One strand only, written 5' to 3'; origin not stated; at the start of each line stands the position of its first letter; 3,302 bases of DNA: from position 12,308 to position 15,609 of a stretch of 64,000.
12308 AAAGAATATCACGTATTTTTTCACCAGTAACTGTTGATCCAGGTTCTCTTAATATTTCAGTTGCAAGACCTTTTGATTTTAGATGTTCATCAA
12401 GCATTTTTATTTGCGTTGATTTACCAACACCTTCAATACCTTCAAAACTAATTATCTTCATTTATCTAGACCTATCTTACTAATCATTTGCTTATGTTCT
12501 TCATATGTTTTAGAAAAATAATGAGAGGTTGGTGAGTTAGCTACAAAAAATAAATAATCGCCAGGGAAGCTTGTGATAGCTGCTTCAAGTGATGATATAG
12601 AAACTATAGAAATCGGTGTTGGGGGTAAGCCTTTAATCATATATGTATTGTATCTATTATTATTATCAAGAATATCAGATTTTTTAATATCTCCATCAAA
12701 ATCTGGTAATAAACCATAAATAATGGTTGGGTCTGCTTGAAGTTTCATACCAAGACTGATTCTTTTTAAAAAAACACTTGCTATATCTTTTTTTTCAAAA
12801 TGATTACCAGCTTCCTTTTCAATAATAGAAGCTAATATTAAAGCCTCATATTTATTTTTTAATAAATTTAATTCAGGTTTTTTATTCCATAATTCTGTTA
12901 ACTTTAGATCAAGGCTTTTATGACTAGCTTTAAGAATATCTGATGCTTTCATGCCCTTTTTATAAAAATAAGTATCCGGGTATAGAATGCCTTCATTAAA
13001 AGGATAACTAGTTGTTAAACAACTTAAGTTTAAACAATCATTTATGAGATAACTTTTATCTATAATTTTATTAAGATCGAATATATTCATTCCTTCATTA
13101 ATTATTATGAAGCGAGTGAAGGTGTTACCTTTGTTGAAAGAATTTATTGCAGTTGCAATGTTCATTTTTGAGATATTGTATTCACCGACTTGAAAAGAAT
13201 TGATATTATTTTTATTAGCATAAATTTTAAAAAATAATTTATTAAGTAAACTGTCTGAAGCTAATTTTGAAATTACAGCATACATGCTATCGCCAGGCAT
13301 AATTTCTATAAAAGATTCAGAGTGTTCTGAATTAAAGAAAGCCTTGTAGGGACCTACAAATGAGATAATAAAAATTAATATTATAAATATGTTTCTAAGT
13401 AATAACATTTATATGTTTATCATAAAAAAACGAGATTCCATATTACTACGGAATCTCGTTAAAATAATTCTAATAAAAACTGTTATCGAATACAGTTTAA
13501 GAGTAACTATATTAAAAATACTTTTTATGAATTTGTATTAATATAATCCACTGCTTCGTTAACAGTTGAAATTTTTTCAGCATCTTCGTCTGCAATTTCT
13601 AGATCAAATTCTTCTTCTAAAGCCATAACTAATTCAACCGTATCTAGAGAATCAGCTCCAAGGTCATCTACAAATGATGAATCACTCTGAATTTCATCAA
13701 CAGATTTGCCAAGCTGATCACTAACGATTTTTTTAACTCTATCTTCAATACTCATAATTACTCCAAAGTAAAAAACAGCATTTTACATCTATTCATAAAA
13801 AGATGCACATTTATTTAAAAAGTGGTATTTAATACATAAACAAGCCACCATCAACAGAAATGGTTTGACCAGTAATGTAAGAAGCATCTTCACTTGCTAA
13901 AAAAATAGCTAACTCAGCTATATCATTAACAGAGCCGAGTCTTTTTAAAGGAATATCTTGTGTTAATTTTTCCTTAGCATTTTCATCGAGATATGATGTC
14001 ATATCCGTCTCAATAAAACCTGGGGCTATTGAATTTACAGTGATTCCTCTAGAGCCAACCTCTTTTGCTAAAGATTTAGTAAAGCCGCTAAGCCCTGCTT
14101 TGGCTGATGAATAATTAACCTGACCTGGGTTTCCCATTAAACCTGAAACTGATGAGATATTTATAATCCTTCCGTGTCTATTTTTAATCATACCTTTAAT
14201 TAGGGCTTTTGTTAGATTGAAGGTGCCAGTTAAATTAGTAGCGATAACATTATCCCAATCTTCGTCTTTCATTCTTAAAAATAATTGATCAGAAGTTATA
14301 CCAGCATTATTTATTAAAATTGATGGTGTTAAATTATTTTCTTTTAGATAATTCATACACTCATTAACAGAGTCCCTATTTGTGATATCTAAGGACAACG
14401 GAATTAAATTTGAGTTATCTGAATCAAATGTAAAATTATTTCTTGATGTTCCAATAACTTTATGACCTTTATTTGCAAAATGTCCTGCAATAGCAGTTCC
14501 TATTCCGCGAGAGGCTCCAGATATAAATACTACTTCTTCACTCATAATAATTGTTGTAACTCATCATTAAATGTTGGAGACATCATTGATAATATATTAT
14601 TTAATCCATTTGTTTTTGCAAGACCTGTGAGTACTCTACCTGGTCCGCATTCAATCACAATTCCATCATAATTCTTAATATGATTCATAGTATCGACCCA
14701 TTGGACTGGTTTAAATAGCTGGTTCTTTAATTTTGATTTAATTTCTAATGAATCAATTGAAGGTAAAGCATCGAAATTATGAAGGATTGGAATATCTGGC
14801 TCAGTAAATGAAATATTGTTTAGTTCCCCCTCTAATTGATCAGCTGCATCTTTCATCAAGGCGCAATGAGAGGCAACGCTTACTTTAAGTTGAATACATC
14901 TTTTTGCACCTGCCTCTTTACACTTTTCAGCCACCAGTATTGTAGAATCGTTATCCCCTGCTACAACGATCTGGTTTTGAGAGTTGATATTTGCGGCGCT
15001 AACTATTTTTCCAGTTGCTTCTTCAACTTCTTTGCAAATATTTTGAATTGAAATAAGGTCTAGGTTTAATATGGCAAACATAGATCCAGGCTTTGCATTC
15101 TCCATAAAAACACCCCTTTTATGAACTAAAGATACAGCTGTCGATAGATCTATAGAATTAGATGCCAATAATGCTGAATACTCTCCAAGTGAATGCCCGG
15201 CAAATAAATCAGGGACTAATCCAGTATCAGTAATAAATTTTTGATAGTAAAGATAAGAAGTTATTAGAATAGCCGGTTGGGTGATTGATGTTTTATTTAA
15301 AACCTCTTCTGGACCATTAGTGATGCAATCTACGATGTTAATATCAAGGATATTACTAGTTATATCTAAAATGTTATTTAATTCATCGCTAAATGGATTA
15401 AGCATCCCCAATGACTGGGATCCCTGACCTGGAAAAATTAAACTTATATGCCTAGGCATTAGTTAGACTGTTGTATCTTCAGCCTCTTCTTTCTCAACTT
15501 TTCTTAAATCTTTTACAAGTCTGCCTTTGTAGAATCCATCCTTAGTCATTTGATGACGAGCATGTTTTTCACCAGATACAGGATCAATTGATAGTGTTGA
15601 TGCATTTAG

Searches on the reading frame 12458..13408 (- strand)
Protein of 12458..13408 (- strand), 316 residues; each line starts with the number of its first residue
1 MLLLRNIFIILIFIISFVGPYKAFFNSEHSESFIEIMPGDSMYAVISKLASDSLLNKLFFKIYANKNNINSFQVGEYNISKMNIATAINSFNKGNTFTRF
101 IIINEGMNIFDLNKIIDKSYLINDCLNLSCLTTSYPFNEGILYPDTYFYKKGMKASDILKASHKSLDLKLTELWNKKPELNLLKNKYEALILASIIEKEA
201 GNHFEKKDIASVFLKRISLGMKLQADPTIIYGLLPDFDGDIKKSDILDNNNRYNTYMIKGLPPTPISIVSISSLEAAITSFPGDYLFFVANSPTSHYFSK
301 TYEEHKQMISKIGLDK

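Call 25: search_protein_families(library=ncbifam, proteins=[window:12458-13408:-], max_evalue=0.1)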
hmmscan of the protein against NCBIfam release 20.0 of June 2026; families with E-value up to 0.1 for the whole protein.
window:12458-13408:- (316 aa): 3 families
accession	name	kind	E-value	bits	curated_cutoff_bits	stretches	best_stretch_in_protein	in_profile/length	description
TIGR00247.1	TIGR00247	hypoth_equivalog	1.7e-55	188.4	103.4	1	2-308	6-336/347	endolytic transglycosylase MltG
NF007619.0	PRK10270.1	equivalog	7.4e-39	133.7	532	1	30-309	38-327/340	cell division protein YceG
NF010723.1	PRK14125.1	equivalog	0.01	15.8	60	1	6-73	4-75/87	cell division suppressor protein YneA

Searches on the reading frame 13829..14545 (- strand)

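Call 25: search_protein_families(library=ncbifam, proteins=[window:13829-14545:-], max_evalue=0.1)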
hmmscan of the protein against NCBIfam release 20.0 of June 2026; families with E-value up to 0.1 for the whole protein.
window:13829-14545:- (238 aa): 239 families (the best 25 are shown)
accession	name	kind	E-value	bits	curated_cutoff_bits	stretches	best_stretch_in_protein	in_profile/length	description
TIGR01830.1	3oxo_ACP_reduc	equivalog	5.3e-93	311.1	297.75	1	6-235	1-238/239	3-oxoacyl-[acyl-carrier-protein] reductase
NF004197.0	PRK05653.1-1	equivalog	7.1e-93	310.8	332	1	2-237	6-248/249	3-oxoacyl-ACP reductase FabG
NF009466.0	PRK12826.1-2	subfamily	4.8e-80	268.6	222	1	2-237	2-246/248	3-oxoacyl-ACP reductase FabG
TIGR01829.1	AcAcCoA_reduct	subfamily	2.5e-76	256.6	302.1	1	5-237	2-242/242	acetoacetyl-CoA reductase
NF004199.0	PRK05653.1-4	equivalog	8.7e-76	254.7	301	1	2-237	4-247/247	3-oxoacyl-ACP reductase FabG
NF004198.0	PRK05653.1-3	equivalog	2.1e-74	250.1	296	1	3-237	7-248/248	3-oxoacyl-ACP reductase FabG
NF053542.1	FlxB_rubin_SDR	equivalog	4.6e-73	245.9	340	1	6-235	3-239/239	flexirubin biosynthesis SDR family reductase FlxB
NF009464.0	PRK12824.1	subfamily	8.9e-73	244.9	269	1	4-237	3-244/245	3-oxoacyl-ACP reductase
NF004200.0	PRK05653.1-5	equivalog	1.8e-72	243.8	273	1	4-235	3-241/242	3-oxoacyl-ACP reductase FabG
NF040605.2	mycolic_FabG1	exception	1.4e-70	237.8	420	1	6-237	4-231/233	3-oxoacyl-ACP reductase FabG1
NF009547.0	PRK12936.1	subfamily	4.6e-69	232.7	436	1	6-237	9-244/245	3-ketoacyl-(acyl-carrier-protein) reductase NodG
NF047420.2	EF_P_mod_YmfI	equivalog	3.7e-63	213.4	238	1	6-235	2-235/236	elongation factor P 5-aminopentanone reductase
TIGR01831.1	fabG_rel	equivalog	1e-60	205.1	338.85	1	6-235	1-238/239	3-ketoacyl-ACP reductase FabG2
NF009548.0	PRK12938.1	equivalog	6.1e-59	199.7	472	1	1-237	1-245/246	3-ketoacyl-ACP reductase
NF005559.1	PRK07231.1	subfamily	5.6e-58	196.4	215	1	2-236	3-248/249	glucose 1-dehydrogenase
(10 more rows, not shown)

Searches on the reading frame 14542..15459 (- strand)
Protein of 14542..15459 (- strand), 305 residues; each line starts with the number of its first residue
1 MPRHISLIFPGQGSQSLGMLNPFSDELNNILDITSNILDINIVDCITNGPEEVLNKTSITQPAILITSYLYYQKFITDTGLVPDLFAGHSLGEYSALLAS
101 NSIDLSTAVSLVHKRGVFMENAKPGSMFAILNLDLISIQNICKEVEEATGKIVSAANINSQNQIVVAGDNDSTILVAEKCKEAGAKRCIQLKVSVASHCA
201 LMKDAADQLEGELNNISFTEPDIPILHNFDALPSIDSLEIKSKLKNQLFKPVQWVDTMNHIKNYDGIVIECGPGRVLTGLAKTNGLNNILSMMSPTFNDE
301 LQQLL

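Call 25: search_protein_families(library=ncbifam, proteins=[window:14542-15459:-], max_evalue=0.1)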
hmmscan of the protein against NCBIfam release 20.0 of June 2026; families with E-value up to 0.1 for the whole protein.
window:14542-15459:- (305 aa): 9 families
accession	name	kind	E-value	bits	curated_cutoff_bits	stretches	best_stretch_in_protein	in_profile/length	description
TIGR00128.1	fabD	equivalog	3.5e-84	282.7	260.9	1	5-282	3-284/290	ACP S-malonyltransferase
TIGR03131.1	malonate_mdcH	equivalog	1e-59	202.5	297.9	1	7-283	3-274/297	malonate decarboxylase subunit epsilon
NF045894.1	PKS_plus_SDR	equivalog_domain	4.1e-36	124.1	1740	1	5-283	532-813/1515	type I polyketide synthase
TIGR02813.1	omega_3_PfaA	subfamily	6.6e-31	106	1010.1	1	47-282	640-877/2582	polyketide-type polyunsaturated fatty acid synthase PfaA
NF037940.1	PKS_MbtD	equivalog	5.1e-13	48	1150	1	79-224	172-312/978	mycobactin polyketide synthase MbtD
NF037941.1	PKS_NbtC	equivalog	2.4e-12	45.7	1150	1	2-226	94-324/1027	nocobactin polyketide synthase NbtC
NF041183.1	Pks2_ls1_myc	equivalog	3.9e-06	24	2400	1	72-226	604-754/2086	sulfolipid-1 biosynthesis phthioceranic/hydroxyphthioceranic acid synthase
NF040607.1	mycolic_Pks13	equivalog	5.2e-05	20.8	2100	1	27-225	694-889/1680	polyketide synthase Pks13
NF052517.1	SpGerGerXC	equivalog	0.047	13.1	500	1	25-67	136-177/300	spore germination protein GerXC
